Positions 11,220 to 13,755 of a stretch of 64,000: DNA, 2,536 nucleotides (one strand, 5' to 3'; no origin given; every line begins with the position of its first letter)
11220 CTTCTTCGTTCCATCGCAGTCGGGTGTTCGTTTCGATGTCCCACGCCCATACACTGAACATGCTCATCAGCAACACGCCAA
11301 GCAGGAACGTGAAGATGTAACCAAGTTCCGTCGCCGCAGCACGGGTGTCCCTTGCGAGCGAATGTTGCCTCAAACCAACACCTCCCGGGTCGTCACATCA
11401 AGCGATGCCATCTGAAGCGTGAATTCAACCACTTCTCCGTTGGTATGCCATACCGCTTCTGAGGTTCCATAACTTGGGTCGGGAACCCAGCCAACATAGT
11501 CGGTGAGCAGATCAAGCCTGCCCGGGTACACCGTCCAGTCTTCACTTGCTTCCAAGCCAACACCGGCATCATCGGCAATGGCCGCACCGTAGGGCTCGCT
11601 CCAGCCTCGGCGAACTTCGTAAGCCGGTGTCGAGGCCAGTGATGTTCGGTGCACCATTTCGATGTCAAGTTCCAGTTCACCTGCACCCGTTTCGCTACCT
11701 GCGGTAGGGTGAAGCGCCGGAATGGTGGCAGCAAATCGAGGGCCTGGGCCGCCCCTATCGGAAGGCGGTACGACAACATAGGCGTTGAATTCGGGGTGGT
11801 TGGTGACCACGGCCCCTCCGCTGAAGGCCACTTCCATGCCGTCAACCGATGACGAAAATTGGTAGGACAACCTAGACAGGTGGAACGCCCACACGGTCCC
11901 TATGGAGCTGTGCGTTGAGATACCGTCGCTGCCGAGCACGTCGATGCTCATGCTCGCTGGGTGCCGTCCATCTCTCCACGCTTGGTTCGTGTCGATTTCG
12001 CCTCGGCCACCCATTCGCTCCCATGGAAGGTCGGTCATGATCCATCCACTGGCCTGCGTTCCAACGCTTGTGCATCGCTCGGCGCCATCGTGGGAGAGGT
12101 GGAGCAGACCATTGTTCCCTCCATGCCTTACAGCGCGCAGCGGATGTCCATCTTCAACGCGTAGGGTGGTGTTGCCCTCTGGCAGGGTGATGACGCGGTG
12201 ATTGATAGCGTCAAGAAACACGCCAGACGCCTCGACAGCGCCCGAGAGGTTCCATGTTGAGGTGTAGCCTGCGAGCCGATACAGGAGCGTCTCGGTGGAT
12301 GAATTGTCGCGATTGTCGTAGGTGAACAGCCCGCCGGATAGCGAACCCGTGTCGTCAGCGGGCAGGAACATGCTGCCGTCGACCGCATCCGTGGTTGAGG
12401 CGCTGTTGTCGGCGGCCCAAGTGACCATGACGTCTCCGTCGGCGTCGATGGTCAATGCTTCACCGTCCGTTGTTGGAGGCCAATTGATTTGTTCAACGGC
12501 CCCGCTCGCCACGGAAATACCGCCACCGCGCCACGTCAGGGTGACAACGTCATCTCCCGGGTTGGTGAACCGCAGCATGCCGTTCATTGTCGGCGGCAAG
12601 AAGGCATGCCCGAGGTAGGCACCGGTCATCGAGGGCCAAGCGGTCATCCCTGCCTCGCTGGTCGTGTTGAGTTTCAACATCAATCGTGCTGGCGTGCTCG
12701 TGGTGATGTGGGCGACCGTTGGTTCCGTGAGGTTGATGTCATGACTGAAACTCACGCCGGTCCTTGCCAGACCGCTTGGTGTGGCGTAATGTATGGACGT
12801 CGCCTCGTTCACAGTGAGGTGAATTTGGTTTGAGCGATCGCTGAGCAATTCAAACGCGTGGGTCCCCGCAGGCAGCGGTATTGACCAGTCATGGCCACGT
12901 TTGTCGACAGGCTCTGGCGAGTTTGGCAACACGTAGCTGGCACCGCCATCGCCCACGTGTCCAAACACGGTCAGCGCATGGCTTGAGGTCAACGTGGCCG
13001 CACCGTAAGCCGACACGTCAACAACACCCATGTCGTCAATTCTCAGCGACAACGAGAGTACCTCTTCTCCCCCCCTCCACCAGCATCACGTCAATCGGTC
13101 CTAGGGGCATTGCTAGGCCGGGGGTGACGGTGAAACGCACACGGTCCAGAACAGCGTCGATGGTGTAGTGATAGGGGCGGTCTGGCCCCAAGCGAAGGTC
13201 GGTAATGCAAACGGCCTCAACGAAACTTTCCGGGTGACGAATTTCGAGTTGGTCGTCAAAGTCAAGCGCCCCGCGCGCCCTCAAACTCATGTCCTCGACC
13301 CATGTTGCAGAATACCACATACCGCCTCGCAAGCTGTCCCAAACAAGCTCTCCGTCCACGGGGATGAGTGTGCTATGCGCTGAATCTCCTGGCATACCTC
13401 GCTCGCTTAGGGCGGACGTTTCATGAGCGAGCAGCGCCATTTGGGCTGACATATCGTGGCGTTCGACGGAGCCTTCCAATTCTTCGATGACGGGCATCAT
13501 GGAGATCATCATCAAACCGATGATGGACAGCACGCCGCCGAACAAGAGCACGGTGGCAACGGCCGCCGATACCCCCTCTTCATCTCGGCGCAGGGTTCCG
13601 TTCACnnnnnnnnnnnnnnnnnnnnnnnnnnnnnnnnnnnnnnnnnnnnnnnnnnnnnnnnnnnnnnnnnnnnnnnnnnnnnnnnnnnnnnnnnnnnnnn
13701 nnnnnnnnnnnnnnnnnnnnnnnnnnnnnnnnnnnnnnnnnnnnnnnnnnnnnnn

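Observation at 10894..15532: Orphan minor-pilin-like cassette (three class-III-signal-peptide proteins + 560-aa beta protein) preceded by a YycJ-like MBL hydrolase, without any pilus ATPase or platform gene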

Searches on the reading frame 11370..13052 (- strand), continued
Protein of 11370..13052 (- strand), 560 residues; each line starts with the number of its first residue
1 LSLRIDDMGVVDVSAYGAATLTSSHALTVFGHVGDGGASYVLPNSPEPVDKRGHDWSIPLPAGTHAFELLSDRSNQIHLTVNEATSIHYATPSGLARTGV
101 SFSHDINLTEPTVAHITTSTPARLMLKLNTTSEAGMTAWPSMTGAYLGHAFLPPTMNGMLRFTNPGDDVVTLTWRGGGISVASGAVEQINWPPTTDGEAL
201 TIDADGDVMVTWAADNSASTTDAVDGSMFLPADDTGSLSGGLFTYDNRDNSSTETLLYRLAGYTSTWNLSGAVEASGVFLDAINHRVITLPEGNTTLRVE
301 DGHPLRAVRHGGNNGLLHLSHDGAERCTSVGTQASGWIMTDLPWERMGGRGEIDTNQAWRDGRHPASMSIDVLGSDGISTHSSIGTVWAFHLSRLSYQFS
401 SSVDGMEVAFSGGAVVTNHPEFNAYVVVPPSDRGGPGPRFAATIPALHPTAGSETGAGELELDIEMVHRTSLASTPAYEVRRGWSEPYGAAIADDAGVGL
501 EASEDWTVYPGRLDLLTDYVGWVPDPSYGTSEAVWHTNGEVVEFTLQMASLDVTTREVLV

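Call 63: find_encoding_contigs(protein=P0377, flank=10000, max_places=1)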
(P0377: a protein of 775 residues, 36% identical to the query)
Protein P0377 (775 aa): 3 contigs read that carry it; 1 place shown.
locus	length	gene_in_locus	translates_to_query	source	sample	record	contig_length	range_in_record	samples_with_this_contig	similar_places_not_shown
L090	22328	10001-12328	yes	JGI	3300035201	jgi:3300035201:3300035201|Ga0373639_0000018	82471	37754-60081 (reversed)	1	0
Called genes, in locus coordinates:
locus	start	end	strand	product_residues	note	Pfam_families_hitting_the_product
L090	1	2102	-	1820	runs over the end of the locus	-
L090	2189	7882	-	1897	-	-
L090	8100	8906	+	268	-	PF00753:Lactamase_B, PF23023:Anti-Pycsar_Apyc1, PF12706:Lactamase_B_2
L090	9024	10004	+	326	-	-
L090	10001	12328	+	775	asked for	-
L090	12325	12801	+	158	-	-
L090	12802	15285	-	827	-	PF13191:AAA_16, PF13428:TPR_14 (faint), PF07719:TPR_2 (faint), PF07721:TPR_4 (faint), PF13374:TPR_10 (faint), PF17874:TPR_MalT, PF14938:SNAP (weak), PF13424:TPR_12, +5 more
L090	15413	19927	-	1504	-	PF17957:Big_7 (faint), PF13750:Big_3_3 (faint)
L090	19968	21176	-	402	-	PF00082:Peptidase_S8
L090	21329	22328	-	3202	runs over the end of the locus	PF02516:STT3, PF13620:CarboxypepD_reg (faint), PF13715:CarbopepD_reg_2 (faint)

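Call 64: find_encoding_contigs(protein=P0378, flank=10000, max_places=1)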
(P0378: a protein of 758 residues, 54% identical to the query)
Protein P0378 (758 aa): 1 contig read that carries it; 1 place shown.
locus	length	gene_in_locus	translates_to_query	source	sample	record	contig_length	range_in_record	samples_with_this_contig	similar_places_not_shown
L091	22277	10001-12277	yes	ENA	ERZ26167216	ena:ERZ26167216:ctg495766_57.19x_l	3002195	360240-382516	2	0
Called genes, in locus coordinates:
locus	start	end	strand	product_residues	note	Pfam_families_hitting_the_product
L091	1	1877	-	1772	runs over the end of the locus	-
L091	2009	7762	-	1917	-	-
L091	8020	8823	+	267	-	PF00753:Lactamase_B, PF23023:Anti-Pycsar_Apyc1 (weak), PF12706:Lactamase_B_2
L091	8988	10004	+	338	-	-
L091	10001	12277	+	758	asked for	-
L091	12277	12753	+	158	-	-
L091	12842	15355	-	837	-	PF13191:AAA_16, PF13401:AAA_22 (weak), PF07719:TPR_2 (faint), PF13176:TPR_7 (faint), PF13181:TPR_8 (faint), PF13424:TPR_12, PF14938:SNAP (weak), PF13424:TPR_12, +7 more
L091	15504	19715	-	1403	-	PF13229:Beta_helix, PF17957:Big_7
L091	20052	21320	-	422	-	PF00082:Peptidase_S8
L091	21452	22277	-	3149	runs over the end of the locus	-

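Call 65: find_encoding_contigs(protein=P0251, flank=10000, max_places=1)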
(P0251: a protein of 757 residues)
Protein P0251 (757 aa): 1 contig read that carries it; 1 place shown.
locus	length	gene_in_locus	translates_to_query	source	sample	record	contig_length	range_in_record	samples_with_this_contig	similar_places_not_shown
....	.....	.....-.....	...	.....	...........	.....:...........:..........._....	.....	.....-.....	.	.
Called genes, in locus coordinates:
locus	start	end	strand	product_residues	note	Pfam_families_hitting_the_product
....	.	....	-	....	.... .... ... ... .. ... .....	-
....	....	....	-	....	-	-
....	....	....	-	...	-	-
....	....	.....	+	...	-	-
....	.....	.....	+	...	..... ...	-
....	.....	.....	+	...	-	-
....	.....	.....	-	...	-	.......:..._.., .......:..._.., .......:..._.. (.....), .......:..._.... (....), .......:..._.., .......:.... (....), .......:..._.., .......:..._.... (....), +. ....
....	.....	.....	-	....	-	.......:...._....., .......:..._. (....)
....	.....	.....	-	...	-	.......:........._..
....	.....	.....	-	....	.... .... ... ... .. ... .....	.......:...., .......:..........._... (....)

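Call 66: find_encoding_contigs(protein=P0375, flank=10000, max_places=1)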
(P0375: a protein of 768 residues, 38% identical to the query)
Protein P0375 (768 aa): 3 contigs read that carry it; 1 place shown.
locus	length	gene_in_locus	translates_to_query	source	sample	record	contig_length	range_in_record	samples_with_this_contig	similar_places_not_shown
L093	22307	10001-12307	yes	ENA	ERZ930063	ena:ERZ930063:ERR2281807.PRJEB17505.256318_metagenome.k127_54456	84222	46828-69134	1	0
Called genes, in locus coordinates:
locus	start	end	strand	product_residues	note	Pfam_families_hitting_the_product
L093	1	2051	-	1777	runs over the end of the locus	-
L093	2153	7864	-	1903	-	-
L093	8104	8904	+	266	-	PF00753:Lactamase_B, PF23023:Anti-Pycsar_Apyc1, PF12706:Lactamase_B_2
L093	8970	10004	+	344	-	-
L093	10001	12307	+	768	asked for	-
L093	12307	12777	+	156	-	-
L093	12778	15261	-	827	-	PF13191:AAA_16, PF13401:AAA_22 (faint), PF07719:TPR_2 (faint), PF13374:TPR_10 (faint), PF00515:TPR_1 (faint), PF17874:TPR_MalT, PF14938:SNAP (weak), PF13424:TPR_12, +1 more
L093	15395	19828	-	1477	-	PF17957:Big_7 (weak)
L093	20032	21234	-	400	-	PF00082:Peptidase_S8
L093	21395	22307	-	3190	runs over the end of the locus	PF02516:STT3, PF13620:CarboxypepD_reg (faint)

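Call 84: search_protein_families(library=padloc, proteins=[P0001], max_evalue=0.01)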
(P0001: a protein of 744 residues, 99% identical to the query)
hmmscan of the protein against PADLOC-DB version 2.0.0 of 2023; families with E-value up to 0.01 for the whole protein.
P0001 (744 aa): 0 families

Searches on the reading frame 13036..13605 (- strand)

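Call 3: search_protein_families(library=pfam, proteins=[window:13036-13605:-], max_evalue=1)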
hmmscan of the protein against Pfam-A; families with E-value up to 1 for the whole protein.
window:13036-13605:- (189 aa): 1 family
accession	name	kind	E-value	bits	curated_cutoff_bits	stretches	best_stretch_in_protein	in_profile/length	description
PF23960.2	DUF7289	-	0.0049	16.9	27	1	11-77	2-68/238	Family of unknown function (DUF7289)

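Call 4: search_protein_families(library=ncbifam, proteins=[window:13036-13605:-], max_evalue=1)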
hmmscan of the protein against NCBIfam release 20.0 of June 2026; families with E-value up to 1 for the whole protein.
window:13036-13605:- (189 aa): 0 families
